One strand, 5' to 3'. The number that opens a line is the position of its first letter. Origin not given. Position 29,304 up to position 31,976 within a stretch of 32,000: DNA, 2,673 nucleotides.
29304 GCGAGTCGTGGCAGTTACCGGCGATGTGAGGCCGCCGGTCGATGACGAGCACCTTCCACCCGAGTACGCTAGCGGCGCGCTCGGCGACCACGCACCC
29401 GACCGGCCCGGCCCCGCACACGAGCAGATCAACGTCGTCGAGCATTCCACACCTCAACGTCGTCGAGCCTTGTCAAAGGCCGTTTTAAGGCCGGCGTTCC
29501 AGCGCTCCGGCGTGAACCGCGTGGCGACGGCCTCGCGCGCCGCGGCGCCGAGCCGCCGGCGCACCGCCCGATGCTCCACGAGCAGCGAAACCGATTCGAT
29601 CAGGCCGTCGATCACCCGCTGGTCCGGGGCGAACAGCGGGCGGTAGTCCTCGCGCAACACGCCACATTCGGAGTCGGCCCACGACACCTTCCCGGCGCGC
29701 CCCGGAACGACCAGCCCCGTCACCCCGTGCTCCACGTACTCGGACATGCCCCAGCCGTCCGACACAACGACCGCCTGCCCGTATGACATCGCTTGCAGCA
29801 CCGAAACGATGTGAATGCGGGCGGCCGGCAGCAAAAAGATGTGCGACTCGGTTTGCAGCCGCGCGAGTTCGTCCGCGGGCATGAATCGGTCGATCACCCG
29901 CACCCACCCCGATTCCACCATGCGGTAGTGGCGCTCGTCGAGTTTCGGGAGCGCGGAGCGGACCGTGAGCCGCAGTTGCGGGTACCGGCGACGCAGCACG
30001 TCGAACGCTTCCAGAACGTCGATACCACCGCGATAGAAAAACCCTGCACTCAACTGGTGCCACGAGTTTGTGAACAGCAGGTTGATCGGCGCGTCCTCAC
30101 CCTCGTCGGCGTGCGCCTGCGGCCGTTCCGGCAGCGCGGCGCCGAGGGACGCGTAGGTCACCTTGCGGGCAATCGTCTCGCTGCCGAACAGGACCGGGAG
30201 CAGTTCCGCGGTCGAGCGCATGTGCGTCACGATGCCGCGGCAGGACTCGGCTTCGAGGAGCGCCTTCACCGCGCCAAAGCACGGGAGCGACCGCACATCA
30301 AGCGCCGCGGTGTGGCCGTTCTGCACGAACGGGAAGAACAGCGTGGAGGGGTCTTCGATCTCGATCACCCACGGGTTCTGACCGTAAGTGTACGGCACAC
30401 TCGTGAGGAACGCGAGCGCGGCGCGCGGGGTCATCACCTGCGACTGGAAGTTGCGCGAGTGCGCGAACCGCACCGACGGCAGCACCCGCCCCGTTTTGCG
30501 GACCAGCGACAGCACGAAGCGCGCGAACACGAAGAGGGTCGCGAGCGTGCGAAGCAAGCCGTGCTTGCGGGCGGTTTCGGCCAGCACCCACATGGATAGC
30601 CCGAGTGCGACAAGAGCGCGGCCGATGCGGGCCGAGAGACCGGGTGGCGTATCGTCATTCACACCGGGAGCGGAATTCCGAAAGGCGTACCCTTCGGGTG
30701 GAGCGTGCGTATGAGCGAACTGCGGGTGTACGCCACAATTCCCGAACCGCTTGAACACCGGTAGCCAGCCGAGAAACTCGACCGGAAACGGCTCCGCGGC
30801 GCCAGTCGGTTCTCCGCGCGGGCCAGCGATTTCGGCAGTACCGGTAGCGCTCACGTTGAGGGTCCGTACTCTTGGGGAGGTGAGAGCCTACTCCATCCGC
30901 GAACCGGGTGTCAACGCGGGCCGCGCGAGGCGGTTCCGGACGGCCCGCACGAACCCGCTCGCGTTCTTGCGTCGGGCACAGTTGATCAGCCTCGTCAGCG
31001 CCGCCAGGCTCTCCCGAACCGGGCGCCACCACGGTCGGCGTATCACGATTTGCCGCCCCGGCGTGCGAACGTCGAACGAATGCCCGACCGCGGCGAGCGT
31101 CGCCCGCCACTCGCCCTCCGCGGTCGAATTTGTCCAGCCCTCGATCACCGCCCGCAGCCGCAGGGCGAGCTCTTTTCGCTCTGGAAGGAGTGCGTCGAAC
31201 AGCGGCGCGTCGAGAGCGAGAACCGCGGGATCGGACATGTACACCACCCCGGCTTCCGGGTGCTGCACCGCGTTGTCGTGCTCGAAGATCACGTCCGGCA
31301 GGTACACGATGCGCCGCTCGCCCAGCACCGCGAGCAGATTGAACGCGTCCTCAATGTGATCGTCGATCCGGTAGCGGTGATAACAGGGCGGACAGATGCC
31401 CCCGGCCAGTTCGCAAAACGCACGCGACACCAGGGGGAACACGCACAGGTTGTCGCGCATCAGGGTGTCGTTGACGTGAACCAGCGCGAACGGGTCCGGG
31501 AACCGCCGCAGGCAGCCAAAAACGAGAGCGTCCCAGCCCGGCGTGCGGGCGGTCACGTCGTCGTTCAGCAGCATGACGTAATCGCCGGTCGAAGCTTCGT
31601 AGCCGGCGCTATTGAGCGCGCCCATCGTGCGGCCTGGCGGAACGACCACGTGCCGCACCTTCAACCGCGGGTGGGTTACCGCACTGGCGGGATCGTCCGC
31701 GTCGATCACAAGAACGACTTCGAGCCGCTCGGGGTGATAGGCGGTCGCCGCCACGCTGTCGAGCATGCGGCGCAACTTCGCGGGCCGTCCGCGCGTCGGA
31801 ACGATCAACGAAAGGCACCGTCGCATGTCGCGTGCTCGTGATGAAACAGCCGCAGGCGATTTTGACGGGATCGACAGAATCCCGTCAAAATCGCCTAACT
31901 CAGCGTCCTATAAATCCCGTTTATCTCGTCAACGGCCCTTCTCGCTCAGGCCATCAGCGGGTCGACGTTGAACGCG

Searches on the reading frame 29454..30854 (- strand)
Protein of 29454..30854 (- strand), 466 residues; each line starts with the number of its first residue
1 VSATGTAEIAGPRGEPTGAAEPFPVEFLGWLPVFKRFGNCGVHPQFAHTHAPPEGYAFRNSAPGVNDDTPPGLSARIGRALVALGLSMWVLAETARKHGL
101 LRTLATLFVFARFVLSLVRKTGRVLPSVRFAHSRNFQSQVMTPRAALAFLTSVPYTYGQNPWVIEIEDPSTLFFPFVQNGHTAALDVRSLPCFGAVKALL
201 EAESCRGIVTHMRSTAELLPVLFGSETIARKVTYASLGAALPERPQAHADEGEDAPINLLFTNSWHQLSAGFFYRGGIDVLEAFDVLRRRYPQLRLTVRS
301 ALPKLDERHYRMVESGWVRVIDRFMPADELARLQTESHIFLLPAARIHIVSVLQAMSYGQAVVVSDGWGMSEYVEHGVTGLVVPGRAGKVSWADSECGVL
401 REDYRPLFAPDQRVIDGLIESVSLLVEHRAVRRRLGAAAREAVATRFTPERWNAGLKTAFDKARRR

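Call 71: search_protein_families(library=pfam, proteins=[window:29454-30854:-], max_evalue=0.001)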
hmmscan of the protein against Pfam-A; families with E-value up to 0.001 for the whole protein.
window:29454-30854:- (466 aa): 3 families
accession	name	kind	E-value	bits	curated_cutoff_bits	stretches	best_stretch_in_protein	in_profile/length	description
PF13692.12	Glyco_trans_1_4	-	4.7e-10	40.3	27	1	280-389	20-129/142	Glycosyl transferases group 1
PF00534.26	Glycos_transf_1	-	1.6e-07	31.5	26.4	1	279-385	32-142/172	Glycosyl transferases group 1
PF13524.12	Glyco_trans_1_2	-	0.00078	19.8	25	0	303-452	10-138/144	Glycosyl transferase-like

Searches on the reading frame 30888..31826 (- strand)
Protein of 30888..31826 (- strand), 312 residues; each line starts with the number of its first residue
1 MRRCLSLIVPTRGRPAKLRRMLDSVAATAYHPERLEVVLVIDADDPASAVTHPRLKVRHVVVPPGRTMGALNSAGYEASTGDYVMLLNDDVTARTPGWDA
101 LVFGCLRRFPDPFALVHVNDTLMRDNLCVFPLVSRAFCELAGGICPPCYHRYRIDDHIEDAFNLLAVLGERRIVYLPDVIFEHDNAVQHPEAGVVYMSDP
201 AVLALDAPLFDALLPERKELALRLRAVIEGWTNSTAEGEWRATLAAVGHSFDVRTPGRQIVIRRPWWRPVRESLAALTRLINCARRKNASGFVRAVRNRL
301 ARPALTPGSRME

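Call 71: search_protein_families(library=pfam, proteins=[window:30888-31826:-], max_evalue=0.001)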
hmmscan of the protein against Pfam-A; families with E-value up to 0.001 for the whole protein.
window:30888-31826:- (312 aa): 2 families
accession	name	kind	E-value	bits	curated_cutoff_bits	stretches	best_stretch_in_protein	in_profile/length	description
PF00535.33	Glycos_transf_2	-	3.9e-08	33.8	23.3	1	6-93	1-91/168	Glycosyl transferase family 2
PF13641.12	Glyco_tranf_2_3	-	2.6e-05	24.8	27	1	5-91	3-97/230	Glycosyltransferase like family 2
